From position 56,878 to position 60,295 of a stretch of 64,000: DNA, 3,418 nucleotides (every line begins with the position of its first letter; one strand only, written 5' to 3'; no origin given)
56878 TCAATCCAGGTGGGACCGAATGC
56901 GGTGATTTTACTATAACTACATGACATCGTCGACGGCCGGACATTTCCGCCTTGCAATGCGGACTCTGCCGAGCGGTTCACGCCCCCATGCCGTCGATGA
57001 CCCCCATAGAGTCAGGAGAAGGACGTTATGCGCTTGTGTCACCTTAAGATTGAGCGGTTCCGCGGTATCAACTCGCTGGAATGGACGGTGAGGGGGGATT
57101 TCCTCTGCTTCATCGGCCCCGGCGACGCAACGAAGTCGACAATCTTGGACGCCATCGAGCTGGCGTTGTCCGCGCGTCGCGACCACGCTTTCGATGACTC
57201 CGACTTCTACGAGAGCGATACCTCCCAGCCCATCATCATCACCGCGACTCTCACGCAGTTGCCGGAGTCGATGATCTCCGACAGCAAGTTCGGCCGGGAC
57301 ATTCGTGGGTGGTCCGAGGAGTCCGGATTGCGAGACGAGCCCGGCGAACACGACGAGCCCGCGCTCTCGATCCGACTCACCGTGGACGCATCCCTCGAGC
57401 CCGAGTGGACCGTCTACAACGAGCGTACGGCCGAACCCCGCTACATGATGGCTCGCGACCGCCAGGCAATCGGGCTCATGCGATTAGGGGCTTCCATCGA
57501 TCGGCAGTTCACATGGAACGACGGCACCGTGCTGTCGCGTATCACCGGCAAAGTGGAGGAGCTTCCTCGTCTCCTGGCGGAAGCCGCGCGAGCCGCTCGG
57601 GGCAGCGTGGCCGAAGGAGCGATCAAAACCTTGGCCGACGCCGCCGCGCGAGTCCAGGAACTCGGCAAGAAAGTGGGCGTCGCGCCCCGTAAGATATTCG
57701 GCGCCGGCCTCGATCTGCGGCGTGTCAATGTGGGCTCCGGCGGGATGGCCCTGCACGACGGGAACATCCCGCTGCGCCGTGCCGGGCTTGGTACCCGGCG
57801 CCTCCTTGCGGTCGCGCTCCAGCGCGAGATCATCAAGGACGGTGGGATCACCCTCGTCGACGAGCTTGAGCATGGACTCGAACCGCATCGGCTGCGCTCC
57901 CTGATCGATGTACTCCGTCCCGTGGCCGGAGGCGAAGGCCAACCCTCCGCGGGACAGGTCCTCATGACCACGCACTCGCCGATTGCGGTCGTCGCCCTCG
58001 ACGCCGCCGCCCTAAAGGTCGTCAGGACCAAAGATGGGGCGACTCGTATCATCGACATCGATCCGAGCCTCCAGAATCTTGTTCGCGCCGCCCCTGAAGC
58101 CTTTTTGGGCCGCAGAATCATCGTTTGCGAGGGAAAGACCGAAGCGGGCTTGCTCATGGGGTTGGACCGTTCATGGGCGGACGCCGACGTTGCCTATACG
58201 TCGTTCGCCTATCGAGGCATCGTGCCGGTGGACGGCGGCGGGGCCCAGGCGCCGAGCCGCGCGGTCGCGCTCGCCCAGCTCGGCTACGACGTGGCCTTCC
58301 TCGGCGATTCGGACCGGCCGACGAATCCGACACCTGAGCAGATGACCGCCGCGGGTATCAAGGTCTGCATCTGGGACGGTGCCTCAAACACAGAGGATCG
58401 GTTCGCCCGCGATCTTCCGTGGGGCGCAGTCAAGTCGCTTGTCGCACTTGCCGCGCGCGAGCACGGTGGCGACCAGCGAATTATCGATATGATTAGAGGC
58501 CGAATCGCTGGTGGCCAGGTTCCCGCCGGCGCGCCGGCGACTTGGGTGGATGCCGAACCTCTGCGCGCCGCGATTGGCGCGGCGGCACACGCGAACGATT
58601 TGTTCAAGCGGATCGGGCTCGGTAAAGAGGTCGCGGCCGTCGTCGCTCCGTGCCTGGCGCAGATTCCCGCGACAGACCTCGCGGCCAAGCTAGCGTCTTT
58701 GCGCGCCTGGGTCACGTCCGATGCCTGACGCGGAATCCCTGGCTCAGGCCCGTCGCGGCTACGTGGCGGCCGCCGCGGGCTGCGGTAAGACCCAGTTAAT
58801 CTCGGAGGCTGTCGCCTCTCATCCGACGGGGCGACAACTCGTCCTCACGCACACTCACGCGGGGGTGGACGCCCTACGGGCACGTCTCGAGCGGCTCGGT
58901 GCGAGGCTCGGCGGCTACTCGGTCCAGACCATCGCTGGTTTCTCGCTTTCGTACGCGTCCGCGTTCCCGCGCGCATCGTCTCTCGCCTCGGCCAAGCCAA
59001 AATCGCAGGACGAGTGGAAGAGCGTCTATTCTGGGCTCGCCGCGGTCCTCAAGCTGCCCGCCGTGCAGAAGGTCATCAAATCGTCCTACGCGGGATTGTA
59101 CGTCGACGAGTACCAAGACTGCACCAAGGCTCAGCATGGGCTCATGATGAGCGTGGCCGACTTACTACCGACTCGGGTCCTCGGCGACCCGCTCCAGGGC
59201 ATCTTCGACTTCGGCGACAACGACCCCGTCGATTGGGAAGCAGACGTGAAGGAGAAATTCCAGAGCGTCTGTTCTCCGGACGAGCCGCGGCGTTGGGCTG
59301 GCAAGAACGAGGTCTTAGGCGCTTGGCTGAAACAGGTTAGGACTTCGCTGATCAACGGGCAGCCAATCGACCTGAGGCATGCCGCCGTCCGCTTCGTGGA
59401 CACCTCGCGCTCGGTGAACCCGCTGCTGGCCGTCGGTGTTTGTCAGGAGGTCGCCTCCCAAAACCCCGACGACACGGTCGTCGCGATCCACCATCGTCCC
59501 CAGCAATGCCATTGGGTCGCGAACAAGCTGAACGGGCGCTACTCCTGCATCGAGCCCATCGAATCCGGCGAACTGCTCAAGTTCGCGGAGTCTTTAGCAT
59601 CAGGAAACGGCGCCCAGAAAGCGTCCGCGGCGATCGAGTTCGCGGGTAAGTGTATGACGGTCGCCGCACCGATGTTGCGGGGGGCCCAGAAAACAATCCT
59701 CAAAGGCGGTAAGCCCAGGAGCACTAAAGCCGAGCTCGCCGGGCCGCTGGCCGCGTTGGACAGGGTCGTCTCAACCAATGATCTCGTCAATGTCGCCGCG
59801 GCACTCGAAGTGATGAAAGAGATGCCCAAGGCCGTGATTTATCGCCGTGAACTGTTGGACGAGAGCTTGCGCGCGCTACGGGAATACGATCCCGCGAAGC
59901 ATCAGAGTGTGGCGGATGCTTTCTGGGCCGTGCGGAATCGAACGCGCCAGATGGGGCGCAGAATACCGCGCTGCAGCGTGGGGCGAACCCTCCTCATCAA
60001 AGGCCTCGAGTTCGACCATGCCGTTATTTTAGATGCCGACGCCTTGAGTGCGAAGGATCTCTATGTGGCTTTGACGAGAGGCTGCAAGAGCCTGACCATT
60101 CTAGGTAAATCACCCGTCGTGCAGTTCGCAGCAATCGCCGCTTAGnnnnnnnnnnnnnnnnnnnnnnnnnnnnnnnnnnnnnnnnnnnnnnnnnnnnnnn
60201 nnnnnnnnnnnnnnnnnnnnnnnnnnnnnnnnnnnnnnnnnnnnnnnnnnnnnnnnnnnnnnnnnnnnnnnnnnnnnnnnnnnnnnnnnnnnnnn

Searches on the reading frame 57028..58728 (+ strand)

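Call 95: search_protein_families(library=pfam, proteins=[window:57028-58728:+], max_evalue=0.01)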
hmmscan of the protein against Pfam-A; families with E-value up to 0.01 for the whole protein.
window:57028-58728:+ (566 aa): 4 families
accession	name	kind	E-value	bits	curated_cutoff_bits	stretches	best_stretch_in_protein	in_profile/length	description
PF13304.12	AAA_21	-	5.8e-21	76.3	27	2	243-319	229-301/304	AAA domain, putative AbiEii toxin, Type IV TA system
PF13175.12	AAA_15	-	9.3e-19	68.7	32.1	2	224-319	291-372/374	AAA ATPase domain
PF11398.14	DUF2813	-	0.00048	20.1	21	1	1-65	1-65/372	Protein of unknown function (DUF2813)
PF13555.12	AAA_29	-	0.002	18.3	27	1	11-55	12-54/61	P-loop containing region of AAA domain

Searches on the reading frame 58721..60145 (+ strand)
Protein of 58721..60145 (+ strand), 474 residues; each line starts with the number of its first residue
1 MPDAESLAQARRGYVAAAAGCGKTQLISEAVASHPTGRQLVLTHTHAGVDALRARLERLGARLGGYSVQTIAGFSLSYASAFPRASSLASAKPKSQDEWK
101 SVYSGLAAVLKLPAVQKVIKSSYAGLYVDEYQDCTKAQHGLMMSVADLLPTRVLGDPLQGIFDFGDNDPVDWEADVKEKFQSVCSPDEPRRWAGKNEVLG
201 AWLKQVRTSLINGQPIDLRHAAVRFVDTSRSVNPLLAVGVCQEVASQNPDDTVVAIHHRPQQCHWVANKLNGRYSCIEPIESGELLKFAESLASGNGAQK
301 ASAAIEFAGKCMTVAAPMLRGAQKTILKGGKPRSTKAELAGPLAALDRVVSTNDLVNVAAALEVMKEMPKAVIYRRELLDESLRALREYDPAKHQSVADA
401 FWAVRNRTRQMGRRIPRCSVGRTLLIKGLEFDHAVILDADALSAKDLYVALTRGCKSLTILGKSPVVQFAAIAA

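Call 95: search_protein_families(library=pfam, proteins=[window:58721-60145:+], max_evalue=0.01)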
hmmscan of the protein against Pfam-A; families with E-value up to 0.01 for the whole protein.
window:58721-60145:+ (474 aa): 4 families
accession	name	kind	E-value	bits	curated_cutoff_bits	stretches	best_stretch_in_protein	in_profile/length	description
PF00580.27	UvrD-helicase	-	2.1e-09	37.9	23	1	113-165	203-256/271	UvrD/REP helicase N-terminal domain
PF01443.25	Viral_helicase1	-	2.6e-07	31.1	21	0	14-39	2-22/228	Viral superfamily 1 RNA helicase core domain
PF13245.12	AAA_19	-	0.00037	21.1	25.1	1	8-161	9-130/134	AAA domain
PF13538.12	UvrD_C_2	-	0.0046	17.2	27.4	1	426-460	10-51/52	UvrD-like helicase C-terminal domain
